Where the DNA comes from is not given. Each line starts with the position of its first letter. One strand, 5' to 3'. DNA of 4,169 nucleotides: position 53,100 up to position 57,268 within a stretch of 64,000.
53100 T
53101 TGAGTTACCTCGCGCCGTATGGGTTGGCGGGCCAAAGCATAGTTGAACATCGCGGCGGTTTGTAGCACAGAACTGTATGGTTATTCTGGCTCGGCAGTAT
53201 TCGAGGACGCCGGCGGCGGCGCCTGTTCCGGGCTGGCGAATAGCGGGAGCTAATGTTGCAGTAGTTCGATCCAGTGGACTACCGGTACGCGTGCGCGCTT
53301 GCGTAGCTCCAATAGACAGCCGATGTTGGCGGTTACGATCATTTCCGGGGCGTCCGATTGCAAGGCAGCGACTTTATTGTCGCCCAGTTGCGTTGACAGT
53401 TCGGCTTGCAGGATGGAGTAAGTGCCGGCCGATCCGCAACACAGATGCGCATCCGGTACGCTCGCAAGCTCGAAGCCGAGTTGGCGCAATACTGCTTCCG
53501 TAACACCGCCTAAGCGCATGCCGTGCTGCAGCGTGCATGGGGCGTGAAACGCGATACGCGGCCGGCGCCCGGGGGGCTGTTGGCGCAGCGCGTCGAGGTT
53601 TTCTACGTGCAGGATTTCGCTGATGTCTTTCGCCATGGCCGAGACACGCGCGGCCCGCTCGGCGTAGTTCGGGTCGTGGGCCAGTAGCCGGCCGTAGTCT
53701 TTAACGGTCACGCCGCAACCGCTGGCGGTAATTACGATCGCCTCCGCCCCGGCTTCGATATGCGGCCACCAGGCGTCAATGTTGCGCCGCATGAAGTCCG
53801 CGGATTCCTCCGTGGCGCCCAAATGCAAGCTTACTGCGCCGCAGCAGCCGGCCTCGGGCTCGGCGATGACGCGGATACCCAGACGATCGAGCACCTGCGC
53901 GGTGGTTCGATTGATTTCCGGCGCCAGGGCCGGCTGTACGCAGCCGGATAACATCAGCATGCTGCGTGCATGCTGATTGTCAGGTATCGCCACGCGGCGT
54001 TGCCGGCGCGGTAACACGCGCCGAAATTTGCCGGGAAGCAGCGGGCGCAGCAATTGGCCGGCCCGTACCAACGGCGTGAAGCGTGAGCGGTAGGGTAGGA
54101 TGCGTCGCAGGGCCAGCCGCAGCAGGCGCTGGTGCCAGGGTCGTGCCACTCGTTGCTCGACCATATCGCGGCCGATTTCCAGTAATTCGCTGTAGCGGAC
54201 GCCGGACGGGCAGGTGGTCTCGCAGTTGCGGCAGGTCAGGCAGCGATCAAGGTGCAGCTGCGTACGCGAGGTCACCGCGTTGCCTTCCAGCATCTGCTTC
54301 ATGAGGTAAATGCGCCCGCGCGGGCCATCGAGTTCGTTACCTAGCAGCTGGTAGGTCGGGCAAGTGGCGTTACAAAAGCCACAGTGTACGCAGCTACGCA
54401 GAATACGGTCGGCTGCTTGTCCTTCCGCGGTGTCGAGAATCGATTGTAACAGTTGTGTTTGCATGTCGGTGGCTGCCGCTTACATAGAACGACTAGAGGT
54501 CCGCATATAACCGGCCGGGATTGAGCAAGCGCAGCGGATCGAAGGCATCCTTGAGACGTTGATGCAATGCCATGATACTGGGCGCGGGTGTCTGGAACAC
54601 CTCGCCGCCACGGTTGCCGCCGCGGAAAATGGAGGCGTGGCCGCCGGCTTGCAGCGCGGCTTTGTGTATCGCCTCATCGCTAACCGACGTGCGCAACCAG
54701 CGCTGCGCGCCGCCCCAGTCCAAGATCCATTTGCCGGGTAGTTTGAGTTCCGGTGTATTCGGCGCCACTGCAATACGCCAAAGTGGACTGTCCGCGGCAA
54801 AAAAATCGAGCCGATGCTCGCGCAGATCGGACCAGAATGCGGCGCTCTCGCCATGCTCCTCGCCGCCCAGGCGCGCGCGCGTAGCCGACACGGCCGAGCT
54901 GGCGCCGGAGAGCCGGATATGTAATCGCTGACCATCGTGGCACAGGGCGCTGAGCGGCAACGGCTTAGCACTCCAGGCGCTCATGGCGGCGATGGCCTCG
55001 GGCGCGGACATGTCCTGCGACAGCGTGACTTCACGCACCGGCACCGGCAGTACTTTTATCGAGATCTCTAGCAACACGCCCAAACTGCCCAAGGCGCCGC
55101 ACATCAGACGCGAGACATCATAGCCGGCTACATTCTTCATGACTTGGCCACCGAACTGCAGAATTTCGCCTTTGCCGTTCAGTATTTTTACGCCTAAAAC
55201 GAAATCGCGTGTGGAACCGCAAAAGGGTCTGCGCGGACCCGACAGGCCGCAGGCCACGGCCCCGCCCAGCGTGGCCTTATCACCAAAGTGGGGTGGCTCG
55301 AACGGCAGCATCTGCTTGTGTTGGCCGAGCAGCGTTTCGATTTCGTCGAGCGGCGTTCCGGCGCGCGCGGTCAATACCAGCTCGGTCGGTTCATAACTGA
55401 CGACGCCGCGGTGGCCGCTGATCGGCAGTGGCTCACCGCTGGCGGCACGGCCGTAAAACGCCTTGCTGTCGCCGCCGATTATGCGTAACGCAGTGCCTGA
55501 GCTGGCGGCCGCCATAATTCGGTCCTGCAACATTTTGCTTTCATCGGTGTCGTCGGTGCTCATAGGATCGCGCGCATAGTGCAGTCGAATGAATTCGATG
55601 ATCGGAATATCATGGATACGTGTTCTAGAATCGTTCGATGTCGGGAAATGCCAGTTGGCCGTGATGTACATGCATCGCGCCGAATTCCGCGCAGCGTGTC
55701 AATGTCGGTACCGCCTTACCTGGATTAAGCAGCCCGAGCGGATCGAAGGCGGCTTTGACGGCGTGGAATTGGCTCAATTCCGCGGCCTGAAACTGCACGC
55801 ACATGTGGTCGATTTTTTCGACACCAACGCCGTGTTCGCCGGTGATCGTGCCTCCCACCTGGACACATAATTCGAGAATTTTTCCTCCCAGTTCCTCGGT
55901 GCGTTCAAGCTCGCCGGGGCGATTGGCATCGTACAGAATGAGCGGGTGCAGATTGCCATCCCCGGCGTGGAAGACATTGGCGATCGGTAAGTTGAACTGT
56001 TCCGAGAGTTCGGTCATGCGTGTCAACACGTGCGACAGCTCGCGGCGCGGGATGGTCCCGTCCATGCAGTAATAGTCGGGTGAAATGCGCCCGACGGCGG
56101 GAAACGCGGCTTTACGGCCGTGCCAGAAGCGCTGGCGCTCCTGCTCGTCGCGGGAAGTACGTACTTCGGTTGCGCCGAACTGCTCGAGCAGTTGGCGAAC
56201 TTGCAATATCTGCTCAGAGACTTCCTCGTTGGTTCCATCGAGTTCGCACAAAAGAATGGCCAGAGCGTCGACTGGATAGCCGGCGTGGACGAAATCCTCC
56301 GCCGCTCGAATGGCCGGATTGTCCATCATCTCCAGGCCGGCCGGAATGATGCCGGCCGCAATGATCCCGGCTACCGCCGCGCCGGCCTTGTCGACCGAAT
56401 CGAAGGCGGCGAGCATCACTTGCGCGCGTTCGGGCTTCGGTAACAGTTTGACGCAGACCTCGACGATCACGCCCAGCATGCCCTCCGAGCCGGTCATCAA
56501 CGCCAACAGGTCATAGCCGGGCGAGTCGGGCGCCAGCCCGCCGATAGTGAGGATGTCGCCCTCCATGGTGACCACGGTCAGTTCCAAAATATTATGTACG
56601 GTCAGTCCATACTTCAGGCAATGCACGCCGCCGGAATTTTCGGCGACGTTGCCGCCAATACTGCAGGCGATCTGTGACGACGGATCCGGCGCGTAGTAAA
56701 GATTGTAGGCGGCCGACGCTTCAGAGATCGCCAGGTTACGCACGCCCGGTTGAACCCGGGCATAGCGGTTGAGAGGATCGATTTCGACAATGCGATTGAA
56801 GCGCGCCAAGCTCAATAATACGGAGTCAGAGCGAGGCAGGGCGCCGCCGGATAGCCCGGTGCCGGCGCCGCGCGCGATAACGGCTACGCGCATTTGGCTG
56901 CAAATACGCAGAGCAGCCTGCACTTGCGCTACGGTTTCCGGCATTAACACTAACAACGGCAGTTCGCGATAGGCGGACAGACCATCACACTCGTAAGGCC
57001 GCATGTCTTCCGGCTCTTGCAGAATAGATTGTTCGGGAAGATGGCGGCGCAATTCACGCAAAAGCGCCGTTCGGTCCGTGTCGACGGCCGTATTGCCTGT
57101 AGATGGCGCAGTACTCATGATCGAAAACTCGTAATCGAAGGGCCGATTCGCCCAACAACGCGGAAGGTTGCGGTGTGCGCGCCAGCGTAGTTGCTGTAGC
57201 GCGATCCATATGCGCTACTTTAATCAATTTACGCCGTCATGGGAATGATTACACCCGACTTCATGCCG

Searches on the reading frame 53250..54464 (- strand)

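Call 28: search_protein_families(library=pfam, proteins=[window:53250-54464:-], max_evalue=0.00001)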
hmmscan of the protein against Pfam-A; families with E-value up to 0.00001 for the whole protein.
window:53250-54464:- (404 aa): 7 families
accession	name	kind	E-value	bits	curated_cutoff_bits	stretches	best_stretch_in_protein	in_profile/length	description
PF02754.22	CCG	-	2.5e-30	104.9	20.6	2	304-388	1-85/85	Cysteine-rich domain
PF13183.11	Fer4_8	-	5.5e-12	46.5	27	1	22-89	2-68/68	4Fe-4S dicluster domain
PF12838.12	Fer4_7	-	5.3e-10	40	27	1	24-89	1-52/52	4Fe-4S dicluster domain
PF13534.11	Fer4_17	-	8.6e-10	39.5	22.2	1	24-89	1-60/61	4Fe-4S dicluster domain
PF13237.11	Fer4_10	-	8.9e-07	29.2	25.5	0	23-86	7-53/53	4Fe-4S dicluster domain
PF13484.11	Fer4_16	-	2.5e-06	28.6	30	1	25-87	2-65/66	4Fe-4S double cluster binding domain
PF12837.12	Fer4_6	-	3.5e-06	27.1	25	0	73-89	7-23/24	4Fe-4S binding domain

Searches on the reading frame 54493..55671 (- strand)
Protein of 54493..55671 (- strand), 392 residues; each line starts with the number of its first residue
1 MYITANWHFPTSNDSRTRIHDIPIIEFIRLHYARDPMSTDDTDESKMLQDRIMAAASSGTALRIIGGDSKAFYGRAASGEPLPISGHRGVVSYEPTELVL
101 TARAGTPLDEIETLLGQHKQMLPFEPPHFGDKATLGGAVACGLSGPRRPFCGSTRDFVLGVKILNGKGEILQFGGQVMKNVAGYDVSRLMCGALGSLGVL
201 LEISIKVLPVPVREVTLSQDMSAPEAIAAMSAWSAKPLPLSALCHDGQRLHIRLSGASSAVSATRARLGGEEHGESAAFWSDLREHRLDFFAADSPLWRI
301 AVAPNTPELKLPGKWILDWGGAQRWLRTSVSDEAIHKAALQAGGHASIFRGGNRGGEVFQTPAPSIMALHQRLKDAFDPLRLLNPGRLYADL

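Call 28: search_protein_families(library=pfam, proteins=[window:54493-55671:-], max_evalue=0.00001)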
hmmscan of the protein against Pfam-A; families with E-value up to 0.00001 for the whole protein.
window:54493-55671:- (392 aa): 1 family
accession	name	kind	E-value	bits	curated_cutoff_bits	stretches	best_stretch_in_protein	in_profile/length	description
PF01565.28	FAD_binding_4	-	1.9e-18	66.9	26.4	1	47-173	12-138/139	FAD binding domain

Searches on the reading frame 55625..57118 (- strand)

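Call 28: search_protein_families(library=pfam, proteins=[window:55625-57118:-], max_evalue=0.00001)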
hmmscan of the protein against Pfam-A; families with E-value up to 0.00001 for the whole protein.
window:55625-57118:- (497 aa): 2 families
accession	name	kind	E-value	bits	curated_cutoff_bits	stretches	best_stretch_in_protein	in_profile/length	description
PF02913.24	FAD-oxidase_C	-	2.9e-70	237.2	21.2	1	228-468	1-247/248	FAD linked oxidases, C-terminal domain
PF01565.28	FAD_binding_4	-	3.3e-39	134.2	26.4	1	54-192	1-138/139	FAD binding domain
